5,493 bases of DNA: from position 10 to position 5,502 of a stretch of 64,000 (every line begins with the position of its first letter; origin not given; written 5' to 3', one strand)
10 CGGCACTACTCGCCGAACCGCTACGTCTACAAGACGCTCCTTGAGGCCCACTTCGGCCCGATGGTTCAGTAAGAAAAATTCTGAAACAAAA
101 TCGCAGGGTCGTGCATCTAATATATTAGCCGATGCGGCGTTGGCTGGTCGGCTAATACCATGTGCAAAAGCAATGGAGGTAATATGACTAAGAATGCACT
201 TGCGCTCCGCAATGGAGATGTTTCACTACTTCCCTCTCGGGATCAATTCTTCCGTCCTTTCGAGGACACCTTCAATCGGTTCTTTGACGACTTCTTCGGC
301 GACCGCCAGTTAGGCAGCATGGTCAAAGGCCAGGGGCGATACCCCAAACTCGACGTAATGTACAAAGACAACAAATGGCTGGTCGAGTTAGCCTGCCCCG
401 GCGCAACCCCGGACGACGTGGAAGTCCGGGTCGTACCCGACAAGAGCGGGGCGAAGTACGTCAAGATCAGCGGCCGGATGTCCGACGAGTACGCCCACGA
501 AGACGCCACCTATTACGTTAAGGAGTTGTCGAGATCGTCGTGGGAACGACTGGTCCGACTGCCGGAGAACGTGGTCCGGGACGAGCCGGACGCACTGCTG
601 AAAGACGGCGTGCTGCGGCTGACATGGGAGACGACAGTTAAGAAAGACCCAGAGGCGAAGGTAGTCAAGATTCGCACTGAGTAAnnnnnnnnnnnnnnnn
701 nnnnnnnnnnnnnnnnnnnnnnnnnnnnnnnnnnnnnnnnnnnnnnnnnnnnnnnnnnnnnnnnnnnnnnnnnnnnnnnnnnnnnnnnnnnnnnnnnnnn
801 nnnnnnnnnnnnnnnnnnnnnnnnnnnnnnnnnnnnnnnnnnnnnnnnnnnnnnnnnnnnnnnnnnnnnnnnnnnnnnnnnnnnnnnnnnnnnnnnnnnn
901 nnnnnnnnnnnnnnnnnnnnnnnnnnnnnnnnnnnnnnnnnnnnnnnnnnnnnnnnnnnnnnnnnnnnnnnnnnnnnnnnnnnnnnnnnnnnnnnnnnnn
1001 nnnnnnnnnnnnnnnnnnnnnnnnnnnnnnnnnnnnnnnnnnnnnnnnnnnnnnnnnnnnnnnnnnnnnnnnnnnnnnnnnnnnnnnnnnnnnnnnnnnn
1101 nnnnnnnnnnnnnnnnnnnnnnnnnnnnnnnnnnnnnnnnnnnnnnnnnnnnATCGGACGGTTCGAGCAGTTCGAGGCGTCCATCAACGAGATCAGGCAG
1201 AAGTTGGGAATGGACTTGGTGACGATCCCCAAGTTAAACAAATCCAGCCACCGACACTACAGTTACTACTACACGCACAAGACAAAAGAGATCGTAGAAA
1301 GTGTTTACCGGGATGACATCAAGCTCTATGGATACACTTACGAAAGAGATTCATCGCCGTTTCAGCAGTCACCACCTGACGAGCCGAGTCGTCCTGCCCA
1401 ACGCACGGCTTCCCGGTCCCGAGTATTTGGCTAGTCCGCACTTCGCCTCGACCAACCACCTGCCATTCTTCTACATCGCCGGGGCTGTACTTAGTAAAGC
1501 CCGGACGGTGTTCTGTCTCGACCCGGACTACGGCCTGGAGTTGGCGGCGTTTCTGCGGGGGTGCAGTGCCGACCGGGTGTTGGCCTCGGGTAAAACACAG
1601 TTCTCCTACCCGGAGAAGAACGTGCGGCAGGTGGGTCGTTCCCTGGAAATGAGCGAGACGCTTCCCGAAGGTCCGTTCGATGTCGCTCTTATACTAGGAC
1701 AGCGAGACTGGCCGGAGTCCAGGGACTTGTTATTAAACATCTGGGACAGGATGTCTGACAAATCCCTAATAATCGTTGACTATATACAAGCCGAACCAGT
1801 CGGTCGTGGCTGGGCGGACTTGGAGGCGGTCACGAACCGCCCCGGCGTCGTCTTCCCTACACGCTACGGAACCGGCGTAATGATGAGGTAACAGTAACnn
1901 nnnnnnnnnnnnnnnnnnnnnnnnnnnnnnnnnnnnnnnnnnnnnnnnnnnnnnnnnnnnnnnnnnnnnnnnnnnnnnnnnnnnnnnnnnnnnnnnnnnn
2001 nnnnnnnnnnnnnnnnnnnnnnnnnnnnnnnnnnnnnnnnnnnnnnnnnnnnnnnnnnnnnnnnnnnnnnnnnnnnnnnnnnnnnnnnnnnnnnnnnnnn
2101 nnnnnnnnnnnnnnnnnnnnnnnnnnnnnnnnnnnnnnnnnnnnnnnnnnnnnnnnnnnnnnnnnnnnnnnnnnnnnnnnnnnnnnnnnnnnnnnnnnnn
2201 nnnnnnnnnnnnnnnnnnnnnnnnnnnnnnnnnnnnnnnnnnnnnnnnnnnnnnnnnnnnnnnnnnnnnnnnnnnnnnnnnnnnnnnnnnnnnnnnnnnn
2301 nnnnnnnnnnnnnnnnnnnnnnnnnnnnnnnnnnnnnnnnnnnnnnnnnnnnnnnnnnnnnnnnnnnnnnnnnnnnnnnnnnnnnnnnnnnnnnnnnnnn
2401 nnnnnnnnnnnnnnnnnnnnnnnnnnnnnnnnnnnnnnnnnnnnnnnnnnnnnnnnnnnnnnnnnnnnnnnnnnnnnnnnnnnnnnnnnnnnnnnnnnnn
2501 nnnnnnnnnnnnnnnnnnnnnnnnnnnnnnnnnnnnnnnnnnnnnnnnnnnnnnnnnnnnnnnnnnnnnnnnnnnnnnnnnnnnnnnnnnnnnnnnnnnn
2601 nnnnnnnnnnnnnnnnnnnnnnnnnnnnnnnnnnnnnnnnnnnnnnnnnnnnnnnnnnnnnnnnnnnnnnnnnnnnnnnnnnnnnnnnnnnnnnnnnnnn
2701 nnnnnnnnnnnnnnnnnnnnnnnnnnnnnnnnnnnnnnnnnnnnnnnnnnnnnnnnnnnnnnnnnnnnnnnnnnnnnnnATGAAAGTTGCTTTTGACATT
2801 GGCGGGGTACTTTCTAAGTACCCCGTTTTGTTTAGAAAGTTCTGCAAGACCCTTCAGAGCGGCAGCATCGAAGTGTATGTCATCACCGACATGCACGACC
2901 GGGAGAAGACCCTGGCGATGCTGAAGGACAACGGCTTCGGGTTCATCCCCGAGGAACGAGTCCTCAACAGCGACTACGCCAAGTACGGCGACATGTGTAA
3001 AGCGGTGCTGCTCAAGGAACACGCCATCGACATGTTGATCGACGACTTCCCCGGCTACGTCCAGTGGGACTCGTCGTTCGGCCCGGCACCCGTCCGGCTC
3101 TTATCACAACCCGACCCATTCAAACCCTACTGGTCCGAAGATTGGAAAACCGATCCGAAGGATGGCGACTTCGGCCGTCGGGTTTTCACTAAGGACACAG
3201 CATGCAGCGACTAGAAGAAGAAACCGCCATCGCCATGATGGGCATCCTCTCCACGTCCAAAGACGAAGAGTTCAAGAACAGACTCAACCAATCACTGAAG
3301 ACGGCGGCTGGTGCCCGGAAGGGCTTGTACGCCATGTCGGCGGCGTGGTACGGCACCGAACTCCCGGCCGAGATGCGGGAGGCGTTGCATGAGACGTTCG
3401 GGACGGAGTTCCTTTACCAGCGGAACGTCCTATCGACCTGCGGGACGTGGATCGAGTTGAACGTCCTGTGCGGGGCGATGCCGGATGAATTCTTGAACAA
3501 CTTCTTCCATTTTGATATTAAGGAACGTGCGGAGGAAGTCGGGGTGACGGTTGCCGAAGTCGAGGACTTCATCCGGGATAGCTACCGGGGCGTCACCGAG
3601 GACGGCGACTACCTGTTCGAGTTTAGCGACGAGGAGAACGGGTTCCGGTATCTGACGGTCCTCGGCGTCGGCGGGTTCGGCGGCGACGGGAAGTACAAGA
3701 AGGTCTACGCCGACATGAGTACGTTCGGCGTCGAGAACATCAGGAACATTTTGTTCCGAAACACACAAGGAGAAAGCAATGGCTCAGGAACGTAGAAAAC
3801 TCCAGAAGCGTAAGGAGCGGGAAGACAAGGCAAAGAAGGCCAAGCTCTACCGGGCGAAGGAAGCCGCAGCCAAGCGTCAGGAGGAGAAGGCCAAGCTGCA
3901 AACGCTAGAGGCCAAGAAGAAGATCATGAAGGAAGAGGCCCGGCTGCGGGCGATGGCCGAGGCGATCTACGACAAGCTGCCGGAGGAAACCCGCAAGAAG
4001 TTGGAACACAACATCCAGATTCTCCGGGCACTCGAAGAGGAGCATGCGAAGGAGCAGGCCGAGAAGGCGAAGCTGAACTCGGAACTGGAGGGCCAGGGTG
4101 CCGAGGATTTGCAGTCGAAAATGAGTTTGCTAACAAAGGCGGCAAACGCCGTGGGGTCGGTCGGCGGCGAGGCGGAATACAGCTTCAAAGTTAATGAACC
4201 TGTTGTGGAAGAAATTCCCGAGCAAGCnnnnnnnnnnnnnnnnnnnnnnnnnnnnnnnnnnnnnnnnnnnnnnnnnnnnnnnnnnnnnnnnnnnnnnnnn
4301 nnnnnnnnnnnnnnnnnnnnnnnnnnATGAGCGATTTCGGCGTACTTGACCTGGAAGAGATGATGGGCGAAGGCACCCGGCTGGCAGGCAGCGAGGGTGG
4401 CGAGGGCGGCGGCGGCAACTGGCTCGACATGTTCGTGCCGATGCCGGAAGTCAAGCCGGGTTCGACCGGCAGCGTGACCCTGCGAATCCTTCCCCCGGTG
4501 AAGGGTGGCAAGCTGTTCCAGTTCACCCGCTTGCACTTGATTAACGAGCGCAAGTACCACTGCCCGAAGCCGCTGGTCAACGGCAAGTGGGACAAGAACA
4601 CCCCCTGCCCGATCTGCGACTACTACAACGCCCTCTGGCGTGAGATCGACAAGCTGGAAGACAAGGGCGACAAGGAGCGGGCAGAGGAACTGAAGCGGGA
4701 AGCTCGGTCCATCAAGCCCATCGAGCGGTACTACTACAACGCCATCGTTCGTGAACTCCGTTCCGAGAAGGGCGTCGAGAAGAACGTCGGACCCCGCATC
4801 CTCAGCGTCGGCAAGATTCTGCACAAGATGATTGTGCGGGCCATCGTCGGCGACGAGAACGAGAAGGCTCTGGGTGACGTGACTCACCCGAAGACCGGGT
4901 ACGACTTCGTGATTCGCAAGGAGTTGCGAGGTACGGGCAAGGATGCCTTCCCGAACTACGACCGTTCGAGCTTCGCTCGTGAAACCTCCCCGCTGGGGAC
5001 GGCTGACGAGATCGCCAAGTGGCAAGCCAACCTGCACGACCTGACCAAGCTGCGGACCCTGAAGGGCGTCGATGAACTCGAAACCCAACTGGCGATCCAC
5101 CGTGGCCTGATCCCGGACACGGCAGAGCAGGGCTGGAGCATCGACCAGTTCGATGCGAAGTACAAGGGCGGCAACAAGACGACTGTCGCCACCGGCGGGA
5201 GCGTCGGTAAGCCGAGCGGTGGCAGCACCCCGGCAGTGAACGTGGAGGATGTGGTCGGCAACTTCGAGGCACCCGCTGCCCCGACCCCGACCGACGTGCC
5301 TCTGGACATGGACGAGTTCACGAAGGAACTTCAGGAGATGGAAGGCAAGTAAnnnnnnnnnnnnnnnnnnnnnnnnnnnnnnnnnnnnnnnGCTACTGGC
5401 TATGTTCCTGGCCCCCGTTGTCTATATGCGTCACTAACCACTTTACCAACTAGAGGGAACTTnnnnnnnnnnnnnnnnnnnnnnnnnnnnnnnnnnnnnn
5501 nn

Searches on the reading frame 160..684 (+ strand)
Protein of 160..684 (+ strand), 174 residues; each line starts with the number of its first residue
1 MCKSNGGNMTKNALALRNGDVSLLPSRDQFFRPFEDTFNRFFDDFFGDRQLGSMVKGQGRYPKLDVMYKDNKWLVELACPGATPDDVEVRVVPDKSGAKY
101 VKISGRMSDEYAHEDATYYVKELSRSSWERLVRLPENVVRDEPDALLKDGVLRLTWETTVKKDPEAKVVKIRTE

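Call 3: search_protein_families(library=pfam, proteins=[window:160-684:+], max_evalue=0.01)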
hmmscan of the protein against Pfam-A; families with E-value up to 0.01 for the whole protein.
window:160-684:+ (174 aa): 1 family
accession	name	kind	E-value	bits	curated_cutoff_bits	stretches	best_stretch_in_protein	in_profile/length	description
PF00011.27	HSP20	-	1.7e-11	44.5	20.8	1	66-171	2-101/102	Hsp20/alpha crystallin family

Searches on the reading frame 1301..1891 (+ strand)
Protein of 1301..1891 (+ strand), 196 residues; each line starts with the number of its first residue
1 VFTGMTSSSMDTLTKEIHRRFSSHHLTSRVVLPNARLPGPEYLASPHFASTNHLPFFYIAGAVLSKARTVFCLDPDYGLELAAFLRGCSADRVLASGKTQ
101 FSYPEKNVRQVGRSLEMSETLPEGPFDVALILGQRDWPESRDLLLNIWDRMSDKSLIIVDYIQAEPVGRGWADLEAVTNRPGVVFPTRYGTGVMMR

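Call 3: search_protein_families(library=pfam, proteins=[window:1301-1891:+], max_evalue=0.01)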
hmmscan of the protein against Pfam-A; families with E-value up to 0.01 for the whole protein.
window:1301-1891:+ (196 aa): 1 family
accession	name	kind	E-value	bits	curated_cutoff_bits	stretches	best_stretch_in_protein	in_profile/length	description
PF13578.12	Methyltransf_24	-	0.0036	18.6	26.3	1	58-160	13-103/105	Methyltransferase domain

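Call 4: search_protein_families(library=ncbifam, proteins=[window:1301-1891:+], max_evalue=0.01)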
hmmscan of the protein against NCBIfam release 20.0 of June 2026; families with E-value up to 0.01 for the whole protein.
window:1301-1891:+ (196 aa): 0 families

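Call 10: search_protein_families(library=phrogs, proteins=[window:1301-1891:+], max_evalue=0.001)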
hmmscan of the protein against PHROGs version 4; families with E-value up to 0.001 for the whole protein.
window:1301-1891:+ (196 aa): 0 families

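Call 77: search_protein_families(library=pfam, max_evalue=10, proteins=[window:1409-1891:+])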
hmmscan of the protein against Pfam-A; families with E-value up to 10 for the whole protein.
window:1409-1891:+ (160 aa): 1 family
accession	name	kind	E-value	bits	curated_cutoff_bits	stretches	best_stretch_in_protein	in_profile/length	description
PF13578.12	Methyltransf_24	-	0.0025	19.1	26.3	1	22-124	13-103/105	Methyltransferase domain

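Call 103: search_protein_families(library=phrogs, max_evalue=0.01, proteins=[window:1409-1891:+])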
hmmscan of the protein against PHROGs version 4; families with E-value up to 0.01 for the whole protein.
window:1409-1891:+ (160 aa): 0 families

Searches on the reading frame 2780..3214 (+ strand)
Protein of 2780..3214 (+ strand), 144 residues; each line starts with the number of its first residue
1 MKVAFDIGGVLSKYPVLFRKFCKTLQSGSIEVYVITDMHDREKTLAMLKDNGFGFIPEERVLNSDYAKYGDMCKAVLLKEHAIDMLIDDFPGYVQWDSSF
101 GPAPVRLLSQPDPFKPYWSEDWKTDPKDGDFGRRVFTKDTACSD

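Call 77: search_protein_families(library=pfam, max_evalue=10, proteins=[window:2780-3214:+])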
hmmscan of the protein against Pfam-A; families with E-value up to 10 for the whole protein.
window:2780-3214:+ (144 aa): 0 families

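Call 103: search_protein_families(library=phrogs, max_evalue=0.01, proteins=[window:2780-3214:+])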
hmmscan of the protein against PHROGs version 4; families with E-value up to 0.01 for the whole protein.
window:2780-3214:+ (144 aa): 1 family
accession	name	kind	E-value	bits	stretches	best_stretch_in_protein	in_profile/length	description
phrog_4256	-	unknown function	0.0018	19.2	1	1-60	12-73/141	-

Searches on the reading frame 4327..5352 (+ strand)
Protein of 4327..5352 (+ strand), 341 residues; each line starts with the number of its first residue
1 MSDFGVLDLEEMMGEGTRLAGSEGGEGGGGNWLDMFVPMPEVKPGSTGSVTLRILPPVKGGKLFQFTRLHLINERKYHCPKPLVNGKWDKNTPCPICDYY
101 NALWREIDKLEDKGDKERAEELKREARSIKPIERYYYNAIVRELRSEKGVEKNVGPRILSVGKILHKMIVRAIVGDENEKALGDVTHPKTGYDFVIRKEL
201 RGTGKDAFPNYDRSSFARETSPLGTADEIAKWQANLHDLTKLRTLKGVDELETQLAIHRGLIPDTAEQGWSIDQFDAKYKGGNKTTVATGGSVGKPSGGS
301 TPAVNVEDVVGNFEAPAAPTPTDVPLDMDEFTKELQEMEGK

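Call 10: search_protein_families(library=phrogs, proteins=[window:4327-5352:+], max_evalue=0.001)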
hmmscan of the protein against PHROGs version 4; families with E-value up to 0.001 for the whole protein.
window:4327-5352:+ (341 aa): 2 families
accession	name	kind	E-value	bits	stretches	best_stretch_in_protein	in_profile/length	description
phrog_1192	-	DNA, RNA and nucleotide metabolism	1.3e-21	78.5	1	47-329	35-314/326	single strand DNA binding protein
phrog_224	-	DNA, RNA and nucleotide metabolism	4e-10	41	1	93-260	92-246/318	single strand DNA binding protein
